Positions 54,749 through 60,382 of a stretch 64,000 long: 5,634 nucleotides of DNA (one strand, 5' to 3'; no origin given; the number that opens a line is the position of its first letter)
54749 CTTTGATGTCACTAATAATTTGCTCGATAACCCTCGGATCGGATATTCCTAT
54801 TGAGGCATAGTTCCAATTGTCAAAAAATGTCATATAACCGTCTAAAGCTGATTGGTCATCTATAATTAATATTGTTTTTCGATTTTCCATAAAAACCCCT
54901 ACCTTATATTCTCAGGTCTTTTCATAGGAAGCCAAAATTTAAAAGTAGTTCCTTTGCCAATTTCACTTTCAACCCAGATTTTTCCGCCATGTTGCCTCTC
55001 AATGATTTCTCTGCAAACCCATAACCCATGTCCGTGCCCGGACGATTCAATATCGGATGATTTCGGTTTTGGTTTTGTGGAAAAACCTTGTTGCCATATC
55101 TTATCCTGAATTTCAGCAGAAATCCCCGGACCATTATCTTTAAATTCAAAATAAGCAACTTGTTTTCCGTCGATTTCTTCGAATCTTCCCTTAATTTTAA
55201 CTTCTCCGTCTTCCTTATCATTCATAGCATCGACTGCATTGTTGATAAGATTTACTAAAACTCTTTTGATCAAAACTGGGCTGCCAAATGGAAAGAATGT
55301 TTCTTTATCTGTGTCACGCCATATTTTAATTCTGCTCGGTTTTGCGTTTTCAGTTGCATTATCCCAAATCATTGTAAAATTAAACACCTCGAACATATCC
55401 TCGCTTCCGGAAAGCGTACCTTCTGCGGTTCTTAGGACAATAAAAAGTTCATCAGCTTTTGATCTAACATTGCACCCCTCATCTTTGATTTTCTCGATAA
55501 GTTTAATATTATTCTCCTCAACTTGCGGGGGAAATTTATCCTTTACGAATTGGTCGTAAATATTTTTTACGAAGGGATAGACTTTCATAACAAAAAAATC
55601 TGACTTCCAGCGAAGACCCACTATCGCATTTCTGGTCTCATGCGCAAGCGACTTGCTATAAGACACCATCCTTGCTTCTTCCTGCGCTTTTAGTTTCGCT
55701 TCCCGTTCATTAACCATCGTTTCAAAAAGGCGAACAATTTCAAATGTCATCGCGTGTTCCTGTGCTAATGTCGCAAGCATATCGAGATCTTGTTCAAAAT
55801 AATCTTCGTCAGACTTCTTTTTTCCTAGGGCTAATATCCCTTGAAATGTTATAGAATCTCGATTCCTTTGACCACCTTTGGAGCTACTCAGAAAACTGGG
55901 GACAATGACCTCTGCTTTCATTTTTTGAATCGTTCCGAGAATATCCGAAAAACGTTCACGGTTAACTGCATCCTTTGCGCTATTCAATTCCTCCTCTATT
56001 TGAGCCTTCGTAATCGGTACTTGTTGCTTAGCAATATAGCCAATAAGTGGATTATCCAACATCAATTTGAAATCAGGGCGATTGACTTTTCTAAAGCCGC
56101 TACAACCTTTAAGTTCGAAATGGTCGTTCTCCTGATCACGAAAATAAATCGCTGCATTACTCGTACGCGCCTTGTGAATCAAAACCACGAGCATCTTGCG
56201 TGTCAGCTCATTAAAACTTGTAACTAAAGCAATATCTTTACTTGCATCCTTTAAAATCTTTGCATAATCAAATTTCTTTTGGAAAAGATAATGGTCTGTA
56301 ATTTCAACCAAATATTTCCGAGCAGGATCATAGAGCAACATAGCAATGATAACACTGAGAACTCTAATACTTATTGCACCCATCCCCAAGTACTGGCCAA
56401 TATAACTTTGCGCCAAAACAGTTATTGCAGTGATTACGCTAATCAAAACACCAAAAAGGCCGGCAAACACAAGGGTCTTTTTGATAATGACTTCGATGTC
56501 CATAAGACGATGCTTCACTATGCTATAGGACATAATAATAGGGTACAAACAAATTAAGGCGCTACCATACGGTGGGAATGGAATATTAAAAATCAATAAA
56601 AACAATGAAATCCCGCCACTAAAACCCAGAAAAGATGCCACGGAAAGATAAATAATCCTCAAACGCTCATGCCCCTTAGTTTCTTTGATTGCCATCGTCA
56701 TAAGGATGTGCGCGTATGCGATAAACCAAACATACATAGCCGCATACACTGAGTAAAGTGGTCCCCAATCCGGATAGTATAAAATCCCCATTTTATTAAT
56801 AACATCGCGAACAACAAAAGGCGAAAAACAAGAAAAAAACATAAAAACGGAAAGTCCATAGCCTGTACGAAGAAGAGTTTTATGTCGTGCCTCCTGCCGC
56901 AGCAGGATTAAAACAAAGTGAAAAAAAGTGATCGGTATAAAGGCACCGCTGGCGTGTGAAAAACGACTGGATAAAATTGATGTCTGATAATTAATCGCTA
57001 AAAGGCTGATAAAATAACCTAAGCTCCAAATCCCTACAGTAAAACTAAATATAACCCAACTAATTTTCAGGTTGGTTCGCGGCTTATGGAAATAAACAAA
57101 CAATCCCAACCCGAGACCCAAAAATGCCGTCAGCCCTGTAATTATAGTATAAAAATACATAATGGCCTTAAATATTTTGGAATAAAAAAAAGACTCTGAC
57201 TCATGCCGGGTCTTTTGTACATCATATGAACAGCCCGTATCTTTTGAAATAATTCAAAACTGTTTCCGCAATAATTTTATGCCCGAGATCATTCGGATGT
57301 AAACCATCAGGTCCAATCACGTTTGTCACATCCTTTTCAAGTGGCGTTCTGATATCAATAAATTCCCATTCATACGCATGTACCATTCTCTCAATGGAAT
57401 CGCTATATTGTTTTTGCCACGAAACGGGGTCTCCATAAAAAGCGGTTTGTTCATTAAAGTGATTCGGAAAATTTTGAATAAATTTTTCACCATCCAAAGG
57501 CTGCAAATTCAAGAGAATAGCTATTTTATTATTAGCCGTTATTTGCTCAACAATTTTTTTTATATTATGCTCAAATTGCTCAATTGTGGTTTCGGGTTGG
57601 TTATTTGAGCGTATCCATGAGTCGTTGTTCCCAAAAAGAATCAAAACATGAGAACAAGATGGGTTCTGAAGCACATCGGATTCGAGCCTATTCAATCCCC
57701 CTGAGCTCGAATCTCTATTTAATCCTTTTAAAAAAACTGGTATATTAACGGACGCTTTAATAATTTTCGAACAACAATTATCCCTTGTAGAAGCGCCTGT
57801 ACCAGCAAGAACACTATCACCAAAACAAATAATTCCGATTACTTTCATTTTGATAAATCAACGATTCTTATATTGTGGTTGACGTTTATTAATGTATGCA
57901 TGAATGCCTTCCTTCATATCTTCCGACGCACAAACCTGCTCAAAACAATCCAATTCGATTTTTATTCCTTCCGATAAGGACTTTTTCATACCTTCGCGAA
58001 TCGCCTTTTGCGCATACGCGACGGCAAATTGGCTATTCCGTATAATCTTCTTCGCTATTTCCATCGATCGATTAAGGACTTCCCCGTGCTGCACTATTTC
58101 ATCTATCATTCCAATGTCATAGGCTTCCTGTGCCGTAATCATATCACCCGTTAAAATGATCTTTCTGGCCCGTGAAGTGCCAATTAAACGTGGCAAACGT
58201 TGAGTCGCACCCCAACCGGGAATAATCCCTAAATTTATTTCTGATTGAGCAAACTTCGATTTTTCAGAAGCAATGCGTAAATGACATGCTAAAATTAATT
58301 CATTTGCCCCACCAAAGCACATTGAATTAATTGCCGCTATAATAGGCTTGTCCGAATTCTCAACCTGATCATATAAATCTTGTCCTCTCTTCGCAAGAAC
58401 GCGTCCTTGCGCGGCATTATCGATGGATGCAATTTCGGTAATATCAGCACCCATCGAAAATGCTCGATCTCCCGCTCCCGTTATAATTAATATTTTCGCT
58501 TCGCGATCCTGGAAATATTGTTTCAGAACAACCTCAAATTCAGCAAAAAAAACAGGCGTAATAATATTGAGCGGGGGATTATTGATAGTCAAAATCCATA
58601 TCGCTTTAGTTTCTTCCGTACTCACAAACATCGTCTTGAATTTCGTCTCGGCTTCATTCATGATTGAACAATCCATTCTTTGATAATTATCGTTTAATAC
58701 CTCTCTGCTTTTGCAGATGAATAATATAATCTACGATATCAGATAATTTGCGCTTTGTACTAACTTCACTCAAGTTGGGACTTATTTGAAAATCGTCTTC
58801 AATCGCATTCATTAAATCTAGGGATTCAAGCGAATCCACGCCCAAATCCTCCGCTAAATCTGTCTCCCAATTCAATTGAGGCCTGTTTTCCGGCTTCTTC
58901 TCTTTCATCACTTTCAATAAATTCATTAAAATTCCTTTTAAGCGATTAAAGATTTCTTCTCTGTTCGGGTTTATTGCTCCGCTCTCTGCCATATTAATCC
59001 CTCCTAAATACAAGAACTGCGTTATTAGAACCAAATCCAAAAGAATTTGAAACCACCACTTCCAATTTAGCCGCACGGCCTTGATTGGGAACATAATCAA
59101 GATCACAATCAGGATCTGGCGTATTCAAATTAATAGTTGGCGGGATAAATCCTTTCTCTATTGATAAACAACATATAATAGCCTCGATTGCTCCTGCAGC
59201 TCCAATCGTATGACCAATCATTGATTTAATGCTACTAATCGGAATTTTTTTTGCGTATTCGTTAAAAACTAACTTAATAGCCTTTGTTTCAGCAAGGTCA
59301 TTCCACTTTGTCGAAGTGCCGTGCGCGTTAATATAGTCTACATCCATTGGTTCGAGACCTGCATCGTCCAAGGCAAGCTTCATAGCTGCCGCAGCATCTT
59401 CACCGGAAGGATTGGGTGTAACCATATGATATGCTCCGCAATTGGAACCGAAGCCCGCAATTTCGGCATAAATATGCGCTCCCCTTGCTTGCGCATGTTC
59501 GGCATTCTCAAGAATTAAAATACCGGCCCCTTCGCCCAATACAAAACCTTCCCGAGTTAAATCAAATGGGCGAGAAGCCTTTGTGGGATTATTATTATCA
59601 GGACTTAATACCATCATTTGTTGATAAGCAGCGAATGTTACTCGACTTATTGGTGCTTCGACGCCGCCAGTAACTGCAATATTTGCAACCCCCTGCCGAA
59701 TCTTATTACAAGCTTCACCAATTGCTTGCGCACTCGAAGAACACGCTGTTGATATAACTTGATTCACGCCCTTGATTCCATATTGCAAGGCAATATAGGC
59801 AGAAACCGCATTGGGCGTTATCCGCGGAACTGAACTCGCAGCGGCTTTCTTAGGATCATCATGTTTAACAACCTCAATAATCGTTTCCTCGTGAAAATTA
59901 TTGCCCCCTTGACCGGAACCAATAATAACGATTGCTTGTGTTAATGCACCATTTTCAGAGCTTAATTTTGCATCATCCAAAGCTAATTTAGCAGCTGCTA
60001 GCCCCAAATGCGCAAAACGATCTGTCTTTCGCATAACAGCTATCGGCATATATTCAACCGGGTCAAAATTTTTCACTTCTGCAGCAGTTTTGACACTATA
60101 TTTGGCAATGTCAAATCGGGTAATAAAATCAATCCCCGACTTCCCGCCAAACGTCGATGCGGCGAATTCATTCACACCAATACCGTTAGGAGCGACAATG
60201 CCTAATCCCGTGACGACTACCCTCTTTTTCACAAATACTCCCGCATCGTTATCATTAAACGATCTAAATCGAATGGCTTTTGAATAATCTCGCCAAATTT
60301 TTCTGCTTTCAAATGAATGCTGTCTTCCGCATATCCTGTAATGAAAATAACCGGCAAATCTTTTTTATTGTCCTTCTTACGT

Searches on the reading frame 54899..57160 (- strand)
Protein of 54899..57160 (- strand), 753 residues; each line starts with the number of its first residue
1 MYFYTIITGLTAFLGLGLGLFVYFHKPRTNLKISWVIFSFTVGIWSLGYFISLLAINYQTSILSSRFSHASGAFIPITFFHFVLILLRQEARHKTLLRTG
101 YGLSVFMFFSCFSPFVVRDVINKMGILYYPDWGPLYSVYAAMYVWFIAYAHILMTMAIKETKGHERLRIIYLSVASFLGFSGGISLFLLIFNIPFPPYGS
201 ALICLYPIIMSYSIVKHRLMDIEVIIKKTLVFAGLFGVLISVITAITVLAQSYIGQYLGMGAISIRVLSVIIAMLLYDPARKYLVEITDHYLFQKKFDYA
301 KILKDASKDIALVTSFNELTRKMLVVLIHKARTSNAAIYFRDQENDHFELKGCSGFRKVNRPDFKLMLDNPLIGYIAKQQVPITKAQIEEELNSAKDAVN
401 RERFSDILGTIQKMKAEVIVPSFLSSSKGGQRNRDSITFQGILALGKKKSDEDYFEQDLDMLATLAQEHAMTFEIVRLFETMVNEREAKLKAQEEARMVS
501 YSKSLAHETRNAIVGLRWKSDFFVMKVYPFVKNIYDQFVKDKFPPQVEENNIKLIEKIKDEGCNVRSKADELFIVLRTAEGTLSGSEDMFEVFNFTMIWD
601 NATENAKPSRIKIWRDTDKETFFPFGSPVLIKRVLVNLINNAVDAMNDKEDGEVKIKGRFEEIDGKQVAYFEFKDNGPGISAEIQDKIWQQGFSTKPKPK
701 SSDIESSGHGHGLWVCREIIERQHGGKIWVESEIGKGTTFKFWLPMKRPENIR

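Call 11: search_protein_families(library=ncbifam, proteins=[window:54899-57160:-], max_evalue=0.00001)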
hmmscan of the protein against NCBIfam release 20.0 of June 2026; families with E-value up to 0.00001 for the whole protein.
window:54899-57160:- (753 aa): 51 families (the best 25 are shown)
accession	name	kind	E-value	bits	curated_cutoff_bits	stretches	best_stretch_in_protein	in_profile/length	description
NF006800.0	PRK09303.1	equivalog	4.3e-21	75.3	342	1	600-748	242-379/383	histidine kinase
NF008468.0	PRK11360.1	equivalog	2e-20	72.7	646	1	625-750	501-612/616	two-component system sensor histidine kinase AtoS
NF008298.1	PRK11086.1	subfamily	3.3e-18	65.4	520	1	633-748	426-527/529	DcuS/MalK family sensor histidine kinase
TIGR02916.1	PEP_his_kin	equivalog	1.7e-16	60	300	1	630-745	579-679/679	XrtA/PEP-CTERM system histidine kinase PrsK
NF047466.1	hybrid_RR_LvrB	exception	6.5e-16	58.5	500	1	550-746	186-376/377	hybrid histidine kinase/response regulator LvrB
NF052574.1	HisKinEspCMyxo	equivalog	6.9e-16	57.6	1200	1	631-748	531-639/785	serine histidine kinase EspC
NF010411.0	PRK13837.1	equivalog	9.1e-16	57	647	1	606-750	536-679/828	two-component system VirA-like sensor kinase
TIGR02956.1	TMAO_torS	equivalog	9.8e-16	57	676.5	1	631-750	580-686/967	TMAO reductase system sensor histidine kinase/response regulator TorS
NF046044.1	PnpS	equivalog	5.5e-15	55.3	400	1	600-745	256-390/390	two-component system histidine kinase PnpS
NF033092.0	HK_WalK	equivalog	1.3e-14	53.7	725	1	607-746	465-594/594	cell wall metabolism sensor histidine kinase WalK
NF041777.1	sens_FixL_Rhizob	equivalog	1.9e-14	53.2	850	1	628-747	376-482/485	sensor protein FixL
NF046020.1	HisKinCckABruc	equivalog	3.7e-14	51.6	1000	1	632-749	592-710/868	cell cycle histidine kinase CckA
NF007688.0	PRK10364.1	equivalog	3.8e-14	52.3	479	1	631-747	352-452/460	two-component system sensor histidine kinase ZraS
NF047874.1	MASE3_PAS_HK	subfamily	6.2e-14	51.7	560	1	606-748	495-627/655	MASE3 domain-containing sensor histidine kinase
NF008293.1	PRK11073.1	equivalog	9.3e-14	51.4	240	1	608-747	215-348/349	nitrogen regulation protein NR(II)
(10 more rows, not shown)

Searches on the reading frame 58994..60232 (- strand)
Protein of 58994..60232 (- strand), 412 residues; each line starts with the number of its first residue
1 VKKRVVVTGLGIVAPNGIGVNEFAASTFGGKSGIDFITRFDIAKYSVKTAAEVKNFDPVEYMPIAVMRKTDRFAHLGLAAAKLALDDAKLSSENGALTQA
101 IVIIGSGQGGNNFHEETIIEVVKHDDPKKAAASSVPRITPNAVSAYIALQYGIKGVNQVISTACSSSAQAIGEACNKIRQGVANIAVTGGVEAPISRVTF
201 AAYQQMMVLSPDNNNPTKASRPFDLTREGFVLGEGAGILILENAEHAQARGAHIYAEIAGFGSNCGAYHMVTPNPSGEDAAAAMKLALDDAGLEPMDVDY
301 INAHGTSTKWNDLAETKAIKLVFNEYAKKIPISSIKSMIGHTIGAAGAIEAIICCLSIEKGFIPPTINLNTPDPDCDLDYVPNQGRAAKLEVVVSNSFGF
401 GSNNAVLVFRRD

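Call 11: search_protein_families(library=ncbifam, proteins=[window:58994-60232:-], max_evalue=0.00001)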
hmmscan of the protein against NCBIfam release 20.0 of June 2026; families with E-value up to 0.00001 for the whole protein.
window:58994-60232:- (412 aa): 26 families (the best 25 are shown)
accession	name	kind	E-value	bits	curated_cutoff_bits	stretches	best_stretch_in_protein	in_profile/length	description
TIGR03150.1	fabF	equivalog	2.7e-154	513.8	493.75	1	3-410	1-407/407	beta-ketoacyl-ACP synthase II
NF005589.0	PRK07314.1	subfamily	1e-150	502.1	387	1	2-411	3-411/413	beta-ketoacyl-ACP synthase II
NF004970.0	PRK06333.1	subfamily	1e-123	413.4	525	1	2-411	3-421/424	beta-ketoacyl-ACP synthase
NF006274.0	PRK08439.1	equivalog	1.2e-118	396.5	621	1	3-411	2-405/406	beta-ketoacyl-ACP synthase II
NF006434.0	PRK08722.1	equivalog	1.3e-105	353.7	759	1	2-411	3-413/414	beta-ketoacyl-ACP synthase II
NF006587.0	PRK09116.1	equivalog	1.1e-94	317.5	470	1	3-411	2-406/408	beta-ketoacyl-ACP synthase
NF005076.0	PRK06501.1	equivalog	5.9e-93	312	629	1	5-410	13-421/425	beta-ketoacyl-ACP synthase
NF005935.0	PRK07967.1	equivalog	6.9e-90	301.8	630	1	3-411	2-403/406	beta-ketoacyl-ACP synthase I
NF005916.1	PRK07910.1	equivalog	2.3e-83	280.4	560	1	5-411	14-417/418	KasA/KasB family beta-ketoacyl-ACP synthase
NF004618.0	PRK05952.1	equivalog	3.5e-78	263.2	455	1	4-410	3-381/384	beta-ketoacyl-ACP synthase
NF006618.0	PRK09185.1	subfamily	1.1e-74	251.8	407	1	3-411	3-392/394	beta-ketoacyl-ACP synthase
NF005490.0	PRK07103.1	equivalog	1.4e-67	228.6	445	1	2-411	3-412/414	polyketide beta-ketoacyl:acyl carrier protein synthase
NF058662.1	cispenta_AmcF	equivalog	8.1e-64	215.9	325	1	5-410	2-368/369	cispentacin biosynthesis acyltransferase subunit AmcF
NF045894.1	PKS_plus_SDR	equivalog_domain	5.1e-40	137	1740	1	126-379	135-386/1515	type I polyketide synthase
NF040607.1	mycolic_Pks13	equivalog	7.2e-38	129.8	2100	1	82-409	197-523/1680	polyketide synthase Pks13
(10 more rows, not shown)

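Call 13: find_encoding_contigs(protein=window:58994-60232:-, flank=3000, max_places=4)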
Protein window:58994-60232:- (412 aa): no gene with exactly this product is on record in the collection.
